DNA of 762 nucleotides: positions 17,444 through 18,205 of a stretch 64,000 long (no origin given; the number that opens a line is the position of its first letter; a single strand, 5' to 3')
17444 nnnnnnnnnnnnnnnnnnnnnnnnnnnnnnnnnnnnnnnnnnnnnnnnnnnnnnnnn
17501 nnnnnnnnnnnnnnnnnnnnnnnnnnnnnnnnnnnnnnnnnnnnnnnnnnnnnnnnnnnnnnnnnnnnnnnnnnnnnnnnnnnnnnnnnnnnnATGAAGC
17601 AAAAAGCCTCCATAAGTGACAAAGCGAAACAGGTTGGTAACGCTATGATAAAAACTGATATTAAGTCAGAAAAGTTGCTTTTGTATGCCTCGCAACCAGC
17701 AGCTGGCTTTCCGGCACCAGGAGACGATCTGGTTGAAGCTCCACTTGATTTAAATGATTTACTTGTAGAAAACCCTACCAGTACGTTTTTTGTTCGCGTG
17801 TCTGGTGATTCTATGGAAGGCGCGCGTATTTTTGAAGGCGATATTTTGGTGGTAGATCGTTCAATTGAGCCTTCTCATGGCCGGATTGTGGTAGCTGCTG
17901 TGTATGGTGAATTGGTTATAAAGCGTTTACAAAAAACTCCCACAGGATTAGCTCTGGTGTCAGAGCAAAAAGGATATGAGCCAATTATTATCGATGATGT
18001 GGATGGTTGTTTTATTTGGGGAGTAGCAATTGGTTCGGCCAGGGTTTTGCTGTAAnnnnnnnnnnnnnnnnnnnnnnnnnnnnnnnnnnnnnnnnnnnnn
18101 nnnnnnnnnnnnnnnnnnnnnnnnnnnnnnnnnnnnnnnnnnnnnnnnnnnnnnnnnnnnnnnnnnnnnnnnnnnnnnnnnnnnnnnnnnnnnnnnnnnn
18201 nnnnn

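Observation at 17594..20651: SOS mutagenesis operon umuD-umuC interrupted by a secreted GH18 hydrolase gene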

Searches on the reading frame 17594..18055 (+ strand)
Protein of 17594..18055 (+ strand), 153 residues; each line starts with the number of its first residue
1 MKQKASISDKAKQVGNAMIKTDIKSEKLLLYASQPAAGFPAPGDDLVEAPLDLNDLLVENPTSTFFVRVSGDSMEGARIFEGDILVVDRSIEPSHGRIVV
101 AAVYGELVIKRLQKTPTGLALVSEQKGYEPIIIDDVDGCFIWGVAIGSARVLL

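Call 3: search_protein_families(library=pfam, proteins=[window:17594-18055:+], max_evalue=0.01)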
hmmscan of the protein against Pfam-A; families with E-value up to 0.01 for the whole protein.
window:17594-18055:+ (153 aa): 1 family
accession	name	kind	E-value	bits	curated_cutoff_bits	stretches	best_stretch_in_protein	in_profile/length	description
PF00717.28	Peptidase_S24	-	5.7e-26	90.9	23.3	1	31-146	3-116/116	Peptidase S24-like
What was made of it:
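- Checked: ORF 17594-18055 (153 aa) is a Peptidase_S24 protein (90.9 bits, call 3).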

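Call 4: search_protein_families(library=ncbifam, proteins=[window:17594-18055:+], max_evalue=0.01)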
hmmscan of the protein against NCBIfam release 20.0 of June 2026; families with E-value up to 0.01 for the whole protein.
window:17594-18055:+ (153 aa): 3 families
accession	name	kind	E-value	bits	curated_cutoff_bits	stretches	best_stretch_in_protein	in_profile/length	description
NF007621.2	PRK10276.1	subfamily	3.5e-39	133.4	110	1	36-146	1-111/115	translesion error-prone DNA polymerase V autoproteolytic subunit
TIGR00498.1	lexA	equivalog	3.6e-17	62.7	110.95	1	36-150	87-200/203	transcriptional repressor LexA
NF051876.1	transXXX_HumD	equivalog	6.8e-15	55.2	120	1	38-143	2-109/129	HumD family translesion DNA polymerase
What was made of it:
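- On UmuD (polymerase V self-cleaving subunit, S24 peptidase): NCBIfam NF007621 scores 133.4 bits against a cut-off of 110, while the LexA model scores 62.7 against 110.95 (call 4).
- Checked: It scores 133.4 bits on the NCBIfam UmuD model NF007621, above the cut-off of 110 (call 4).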

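Call 42: search_solved_structures(query=window:17594-18055:+, max_evalue=0.001, show_alignments=2)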
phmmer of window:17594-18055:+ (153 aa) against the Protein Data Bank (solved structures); distinct sequences matched with E-value up to 0.001: 19.
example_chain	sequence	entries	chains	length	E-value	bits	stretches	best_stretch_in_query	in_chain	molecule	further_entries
8gmt_B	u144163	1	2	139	6.9e-27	97.4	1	30-147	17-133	DNA polymerase V subunit UmuD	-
1umu_A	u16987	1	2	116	7.4e-27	97.3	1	38-147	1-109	UMUD'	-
1i4v_A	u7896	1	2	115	2.2e-26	95.7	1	39-148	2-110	UMUD' PROTEIN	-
1ay9_A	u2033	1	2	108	1.3e-23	86.8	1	45-148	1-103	UMUD PROTEIN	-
8gms_A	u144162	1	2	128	9.1e-14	54.8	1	33-149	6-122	LexA repressor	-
7b5g_A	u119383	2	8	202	3.6e-13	52.9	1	28-149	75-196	LexA repressor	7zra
1jhc_A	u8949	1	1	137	4.6e-13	52.5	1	31-149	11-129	LEXA REPRESSOR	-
7ocj_A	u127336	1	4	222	4.7e-13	52.5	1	28-149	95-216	LexA repressor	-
1jhh_A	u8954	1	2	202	9.6e-13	51.5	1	28-149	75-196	LEXA REPRESSOR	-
1jhe_A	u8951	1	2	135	1.2e-12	51.1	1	30-149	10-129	LEXA REPRESSOR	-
1jhf_A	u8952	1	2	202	1.5e-12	50.8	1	36-149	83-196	LEXA REPRESSOR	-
3jso_A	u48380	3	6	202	2.6e-12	50.1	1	28-149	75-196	LexA repressor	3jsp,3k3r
8trg_I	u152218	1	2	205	2.7e-12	50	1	28-149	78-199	LexA repressor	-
8b0v_A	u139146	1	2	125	1.5e-09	41.1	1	36-148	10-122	LexA repressor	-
8s7g_A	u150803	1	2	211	1.8e-09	40.9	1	33-148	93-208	LexA repressor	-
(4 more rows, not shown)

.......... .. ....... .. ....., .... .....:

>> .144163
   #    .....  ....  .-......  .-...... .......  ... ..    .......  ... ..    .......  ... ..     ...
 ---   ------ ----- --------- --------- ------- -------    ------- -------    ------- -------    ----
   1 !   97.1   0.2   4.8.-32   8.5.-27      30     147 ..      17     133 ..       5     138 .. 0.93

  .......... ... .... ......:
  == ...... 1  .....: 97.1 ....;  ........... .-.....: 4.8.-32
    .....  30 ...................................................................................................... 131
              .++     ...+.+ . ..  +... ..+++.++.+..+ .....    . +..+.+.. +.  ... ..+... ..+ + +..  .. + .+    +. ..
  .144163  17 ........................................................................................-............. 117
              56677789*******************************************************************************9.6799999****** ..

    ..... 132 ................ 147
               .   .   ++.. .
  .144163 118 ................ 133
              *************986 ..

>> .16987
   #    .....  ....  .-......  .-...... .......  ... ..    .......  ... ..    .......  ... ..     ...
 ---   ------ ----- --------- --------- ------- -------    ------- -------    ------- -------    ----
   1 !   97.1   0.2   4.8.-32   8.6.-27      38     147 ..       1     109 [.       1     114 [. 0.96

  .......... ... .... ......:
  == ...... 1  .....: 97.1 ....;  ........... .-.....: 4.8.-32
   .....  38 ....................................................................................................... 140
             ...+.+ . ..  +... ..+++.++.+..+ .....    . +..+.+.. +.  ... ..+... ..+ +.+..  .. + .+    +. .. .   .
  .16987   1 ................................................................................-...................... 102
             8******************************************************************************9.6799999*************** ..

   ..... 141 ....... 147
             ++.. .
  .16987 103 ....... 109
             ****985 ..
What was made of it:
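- UmuD passes its curated model cut-off and aligns to E. coli UmuD over the cleavage site and the dyad (calls 4, 42).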
